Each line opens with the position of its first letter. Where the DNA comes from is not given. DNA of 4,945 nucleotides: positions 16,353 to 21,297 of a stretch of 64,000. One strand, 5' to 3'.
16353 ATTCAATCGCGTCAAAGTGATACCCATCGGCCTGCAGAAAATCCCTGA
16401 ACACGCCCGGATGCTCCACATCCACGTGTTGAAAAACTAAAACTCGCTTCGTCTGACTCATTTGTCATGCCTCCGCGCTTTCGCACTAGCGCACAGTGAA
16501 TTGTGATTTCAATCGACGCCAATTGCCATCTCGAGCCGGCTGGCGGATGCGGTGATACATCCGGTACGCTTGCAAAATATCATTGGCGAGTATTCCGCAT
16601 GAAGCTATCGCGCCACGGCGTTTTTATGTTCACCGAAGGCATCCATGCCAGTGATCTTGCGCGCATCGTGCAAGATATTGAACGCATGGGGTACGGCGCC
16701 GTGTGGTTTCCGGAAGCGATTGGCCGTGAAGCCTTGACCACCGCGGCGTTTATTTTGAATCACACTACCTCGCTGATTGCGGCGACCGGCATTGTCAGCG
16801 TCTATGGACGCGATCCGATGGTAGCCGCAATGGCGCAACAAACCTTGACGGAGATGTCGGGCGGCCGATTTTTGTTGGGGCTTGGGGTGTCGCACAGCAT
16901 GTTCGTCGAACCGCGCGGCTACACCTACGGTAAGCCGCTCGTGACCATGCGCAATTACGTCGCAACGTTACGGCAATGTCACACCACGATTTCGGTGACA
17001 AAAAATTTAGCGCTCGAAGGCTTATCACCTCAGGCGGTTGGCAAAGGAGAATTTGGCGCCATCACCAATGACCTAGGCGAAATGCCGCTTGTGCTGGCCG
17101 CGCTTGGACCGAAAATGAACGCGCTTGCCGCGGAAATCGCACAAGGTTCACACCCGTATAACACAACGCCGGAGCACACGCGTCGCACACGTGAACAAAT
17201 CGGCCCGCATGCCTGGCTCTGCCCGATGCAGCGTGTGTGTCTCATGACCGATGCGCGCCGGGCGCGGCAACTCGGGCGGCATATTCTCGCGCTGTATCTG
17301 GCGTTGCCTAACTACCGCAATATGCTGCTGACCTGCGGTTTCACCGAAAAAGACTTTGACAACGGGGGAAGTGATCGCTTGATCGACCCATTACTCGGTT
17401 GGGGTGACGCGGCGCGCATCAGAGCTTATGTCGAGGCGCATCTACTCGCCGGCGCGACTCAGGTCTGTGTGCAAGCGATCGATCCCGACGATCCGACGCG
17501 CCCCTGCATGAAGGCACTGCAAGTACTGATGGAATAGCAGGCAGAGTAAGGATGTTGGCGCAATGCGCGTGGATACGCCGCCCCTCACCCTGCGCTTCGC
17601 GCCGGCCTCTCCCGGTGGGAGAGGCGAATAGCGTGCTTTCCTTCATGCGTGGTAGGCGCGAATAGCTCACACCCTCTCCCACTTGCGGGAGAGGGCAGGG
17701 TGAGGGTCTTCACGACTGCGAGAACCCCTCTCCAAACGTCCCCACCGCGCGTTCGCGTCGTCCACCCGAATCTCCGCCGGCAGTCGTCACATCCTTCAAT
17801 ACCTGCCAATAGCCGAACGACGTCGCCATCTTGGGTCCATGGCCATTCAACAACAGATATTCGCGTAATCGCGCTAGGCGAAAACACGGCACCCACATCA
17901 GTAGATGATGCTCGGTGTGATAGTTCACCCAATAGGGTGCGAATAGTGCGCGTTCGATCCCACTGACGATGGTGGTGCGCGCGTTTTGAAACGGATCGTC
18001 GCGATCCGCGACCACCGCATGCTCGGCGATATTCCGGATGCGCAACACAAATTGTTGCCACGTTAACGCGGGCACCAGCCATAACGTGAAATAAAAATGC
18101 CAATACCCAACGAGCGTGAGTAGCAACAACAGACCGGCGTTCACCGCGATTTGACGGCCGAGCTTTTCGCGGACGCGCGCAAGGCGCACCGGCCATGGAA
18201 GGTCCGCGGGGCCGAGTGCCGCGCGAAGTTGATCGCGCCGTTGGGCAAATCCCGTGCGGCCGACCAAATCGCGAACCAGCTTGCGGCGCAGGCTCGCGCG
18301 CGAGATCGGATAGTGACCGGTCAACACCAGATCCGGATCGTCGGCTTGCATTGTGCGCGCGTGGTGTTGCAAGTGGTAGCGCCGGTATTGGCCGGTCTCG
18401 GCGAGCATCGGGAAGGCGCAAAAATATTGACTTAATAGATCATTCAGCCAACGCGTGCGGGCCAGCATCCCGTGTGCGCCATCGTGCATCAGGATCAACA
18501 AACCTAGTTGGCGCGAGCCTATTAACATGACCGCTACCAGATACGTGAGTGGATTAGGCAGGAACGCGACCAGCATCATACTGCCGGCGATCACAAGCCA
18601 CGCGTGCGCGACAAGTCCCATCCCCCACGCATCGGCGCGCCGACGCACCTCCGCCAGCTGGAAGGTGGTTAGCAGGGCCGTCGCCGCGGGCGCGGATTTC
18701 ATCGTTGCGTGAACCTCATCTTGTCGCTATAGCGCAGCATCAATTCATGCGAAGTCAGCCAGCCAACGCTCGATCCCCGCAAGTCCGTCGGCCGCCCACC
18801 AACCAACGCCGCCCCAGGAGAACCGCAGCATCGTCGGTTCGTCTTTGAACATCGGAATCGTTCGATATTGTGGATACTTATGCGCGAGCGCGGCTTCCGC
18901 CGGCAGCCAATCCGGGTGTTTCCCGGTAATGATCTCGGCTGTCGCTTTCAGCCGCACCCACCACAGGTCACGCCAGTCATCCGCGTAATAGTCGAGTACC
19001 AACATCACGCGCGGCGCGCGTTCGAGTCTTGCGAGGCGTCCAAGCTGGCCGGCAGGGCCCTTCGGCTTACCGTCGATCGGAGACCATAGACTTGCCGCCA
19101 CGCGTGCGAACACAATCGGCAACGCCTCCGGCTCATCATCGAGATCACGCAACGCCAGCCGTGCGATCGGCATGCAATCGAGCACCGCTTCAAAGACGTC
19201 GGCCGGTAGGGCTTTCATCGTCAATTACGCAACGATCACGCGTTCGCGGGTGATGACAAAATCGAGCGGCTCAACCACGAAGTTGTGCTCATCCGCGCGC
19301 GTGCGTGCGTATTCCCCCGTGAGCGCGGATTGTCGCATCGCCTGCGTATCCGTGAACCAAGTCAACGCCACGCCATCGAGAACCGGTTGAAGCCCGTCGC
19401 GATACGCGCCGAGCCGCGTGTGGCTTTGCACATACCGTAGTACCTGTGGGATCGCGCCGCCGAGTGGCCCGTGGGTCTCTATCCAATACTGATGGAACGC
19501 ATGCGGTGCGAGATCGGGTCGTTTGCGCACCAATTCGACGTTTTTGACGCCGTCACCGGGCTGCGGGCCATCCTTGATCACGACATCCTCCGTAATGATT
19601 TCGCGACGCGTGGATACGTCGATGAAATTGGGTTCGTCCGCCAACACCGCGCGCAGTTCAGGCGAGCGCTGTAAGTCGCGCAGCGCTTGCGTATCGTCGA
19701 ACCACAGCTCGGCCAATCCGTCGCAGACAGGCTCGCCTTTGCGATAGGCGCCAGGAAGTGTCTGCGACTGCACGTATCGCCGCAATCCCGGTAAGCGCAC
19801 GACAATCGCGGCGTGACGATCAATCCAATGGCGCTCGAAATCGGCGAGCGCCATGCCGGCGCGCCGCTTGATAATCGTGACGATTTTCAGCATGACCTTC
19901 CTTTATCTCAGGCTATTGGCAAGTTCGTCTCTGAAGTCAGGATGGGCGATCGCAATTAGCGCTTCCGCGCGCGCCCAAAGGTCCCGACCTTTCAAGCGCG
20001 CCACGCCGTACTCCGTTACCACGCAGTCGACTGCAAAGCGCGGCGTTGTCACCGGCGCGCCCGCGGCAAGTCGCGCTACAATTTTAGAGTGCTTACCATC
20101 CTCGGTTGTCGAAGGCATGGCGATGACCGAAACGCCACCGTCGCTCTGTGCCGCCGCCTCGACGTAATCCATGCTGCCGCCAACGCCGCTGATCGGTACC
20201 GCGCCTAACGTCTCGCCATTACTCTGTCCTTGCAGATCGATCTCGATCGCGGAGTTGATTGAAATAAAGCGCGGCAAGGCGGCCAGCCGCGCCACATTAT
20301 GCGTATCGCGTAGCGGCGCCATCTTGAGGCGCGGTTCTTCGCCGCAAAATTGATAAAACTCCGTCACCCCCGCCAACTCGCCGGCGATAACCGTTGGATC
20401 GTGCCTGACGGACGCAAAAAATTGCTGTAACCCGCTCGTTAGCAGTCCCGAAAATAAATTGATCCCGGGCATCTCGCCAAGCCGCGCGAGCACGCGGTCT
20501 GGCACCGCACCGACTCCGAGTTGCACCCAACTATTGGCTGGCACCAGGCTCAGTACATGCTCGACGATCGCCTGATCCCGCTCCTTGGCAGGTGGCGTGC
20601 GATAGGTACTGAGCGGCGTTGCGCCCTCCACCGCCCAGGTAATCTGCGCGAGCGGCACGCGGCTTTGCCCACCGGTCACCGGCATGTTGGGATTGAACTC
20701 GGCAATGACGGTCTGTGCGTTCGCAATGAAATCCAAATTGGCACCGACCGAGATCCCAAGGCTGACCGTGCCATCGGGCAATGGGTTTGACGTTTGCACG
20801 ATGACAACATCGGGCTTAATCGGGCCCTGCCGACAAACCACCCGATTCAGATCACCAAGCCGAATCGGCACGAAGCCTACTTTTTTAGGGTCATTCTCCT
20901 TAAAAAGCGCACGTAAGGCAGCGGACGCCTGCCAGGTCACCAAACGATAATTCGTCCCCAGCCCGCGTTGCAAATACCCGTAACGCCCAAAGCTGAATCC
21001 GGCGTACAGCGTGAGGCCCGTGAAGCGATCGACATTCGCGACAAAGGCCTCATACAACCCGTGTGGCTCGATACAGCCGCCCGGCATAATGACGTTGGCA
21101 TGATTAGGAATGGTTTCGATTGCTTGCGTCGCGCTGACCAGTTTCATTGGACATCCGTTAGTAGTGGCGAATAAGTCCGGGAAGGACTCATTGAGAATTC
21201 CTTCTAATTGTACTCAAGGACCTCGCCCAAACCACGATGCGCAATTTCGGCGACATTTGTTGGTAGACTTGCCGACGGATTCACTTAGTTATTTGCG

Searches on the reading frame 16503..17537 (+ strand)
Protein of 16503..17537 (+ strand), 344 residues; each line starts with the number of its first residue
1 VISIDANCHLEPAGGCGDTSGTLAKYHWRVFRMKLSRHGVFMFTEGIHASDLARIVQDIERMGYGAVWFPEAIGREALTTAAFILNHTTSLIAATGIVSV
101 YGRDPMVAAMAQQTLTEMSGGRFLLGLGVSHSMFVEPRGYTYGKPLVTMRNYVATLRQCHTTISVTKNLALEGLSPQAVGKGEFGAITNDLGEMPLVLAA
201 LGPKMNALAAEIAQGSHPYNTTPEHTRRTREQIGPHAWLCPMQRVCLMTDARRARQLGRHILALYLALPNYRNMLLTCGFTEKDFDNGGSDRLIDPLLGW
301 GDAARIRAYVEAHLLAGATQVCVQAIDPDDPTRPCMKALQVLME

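Call 25: search_protein_families(library=pfam, proteins=[window:16503-17537:+], max_evalue=0.0001)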
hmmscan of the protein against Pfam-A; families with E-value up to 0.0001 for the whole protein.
window:16503-17537:+ (344 aa): 1 family
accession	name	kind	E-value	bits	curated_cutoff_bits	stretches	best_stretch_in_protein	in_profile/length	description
PF00296.26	Bac_luciferase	-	4.1e-30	105.7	27.9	1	39-233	12-206/314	Luciferase-like monooxygenase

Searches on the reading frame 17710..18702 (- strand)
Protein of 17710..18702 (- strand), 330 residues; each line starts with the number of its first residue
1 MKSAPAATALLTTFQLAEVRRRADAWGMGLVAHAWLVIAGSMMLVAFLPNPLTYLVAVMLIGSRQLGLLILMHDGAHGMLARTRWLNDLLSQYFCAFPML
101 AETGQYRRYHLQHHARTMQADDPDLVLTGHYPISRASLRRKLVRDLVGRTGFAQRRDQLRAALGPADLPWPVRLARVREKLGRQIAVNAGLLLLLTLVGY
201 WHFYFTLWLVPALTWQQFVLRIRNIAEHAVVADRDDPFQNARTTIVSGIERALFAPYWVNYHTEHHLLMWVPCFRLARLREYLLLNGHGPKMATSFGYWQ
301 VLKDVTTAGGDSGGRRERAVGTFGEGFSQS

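Call 25: search_protein_families(library=pfam, proteins=[window:17710-18702:-], max_evalue=0.0001)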
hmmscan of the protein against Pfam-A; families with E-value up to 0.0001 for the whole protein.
window:17710-18702:- (330 aa): 1 family
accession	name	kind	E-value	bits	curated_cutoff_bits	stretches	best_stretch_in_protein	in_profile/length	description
PF00487.30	FA_desaturase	-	2.6e-35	122.9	29.7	1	51-283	3-238/253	Fatty acid desaturase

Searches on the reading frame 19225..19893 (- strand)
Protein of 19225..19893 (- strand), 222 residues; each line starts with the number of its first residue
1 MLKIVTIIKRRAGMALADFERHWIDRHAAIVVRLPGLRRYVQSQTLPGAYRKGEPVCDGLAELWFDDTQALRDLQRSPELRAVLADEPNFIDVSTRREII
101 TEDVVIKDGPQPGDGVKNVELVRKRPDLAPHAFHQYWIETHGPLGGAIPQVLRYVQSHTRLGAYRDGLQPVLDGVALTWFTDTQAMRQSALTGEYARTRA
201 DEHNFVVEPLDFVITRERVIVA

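Call 25: search_protein_families(library=pfam, proteins=[window:19225-19893:-], max_evalue=0.0001)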
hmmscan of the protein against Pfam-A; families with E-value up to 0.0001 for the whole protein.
window:19225-19893:- (222 aa): 1 family
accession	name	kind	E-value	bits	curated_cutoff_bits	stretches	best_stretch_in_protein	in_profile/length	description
PF07110.17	EthD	-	2.8e-28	99.3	22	2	12-93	2-95/96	EthD domain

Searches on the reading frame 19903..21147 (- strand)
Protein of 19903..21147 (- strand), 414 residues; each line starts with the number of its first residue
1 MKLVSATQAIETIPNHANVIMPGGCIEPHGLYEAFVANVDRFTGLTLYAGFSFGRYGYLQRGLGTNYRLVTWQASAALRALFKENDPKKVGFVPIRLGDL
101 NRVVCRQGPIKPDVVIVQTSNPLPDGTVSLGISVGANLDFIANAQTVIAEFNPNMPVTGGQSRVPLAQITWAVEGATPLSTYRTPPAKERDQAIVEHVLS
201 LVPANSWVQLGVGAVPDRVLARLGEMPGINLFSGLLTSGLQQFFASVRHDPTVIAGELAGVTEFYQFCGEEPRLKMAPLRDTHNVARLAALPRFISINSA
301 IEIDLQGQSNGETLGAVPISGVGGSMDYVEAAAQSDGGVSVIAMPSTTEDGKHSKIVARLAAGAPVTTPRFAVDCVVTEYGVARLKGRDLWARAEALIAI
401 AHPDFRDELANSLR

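Call 25: search_protein_families(library=pfam, proteins=[window:19903-21147:-], max_evalue=0.0001)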
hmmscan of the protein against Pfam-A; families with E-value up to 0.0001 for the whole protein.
window:19903-21147:- (414 aa): 1 family
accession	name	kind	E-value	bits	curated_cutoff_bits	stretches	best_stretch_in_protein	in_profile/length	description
PF13336.12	AcetylCoA_hyd_C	-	1.8e-50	171.3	23.7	1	260-411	1-152/154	Acetyl-CoA hydrolase/transferase C-terminal domain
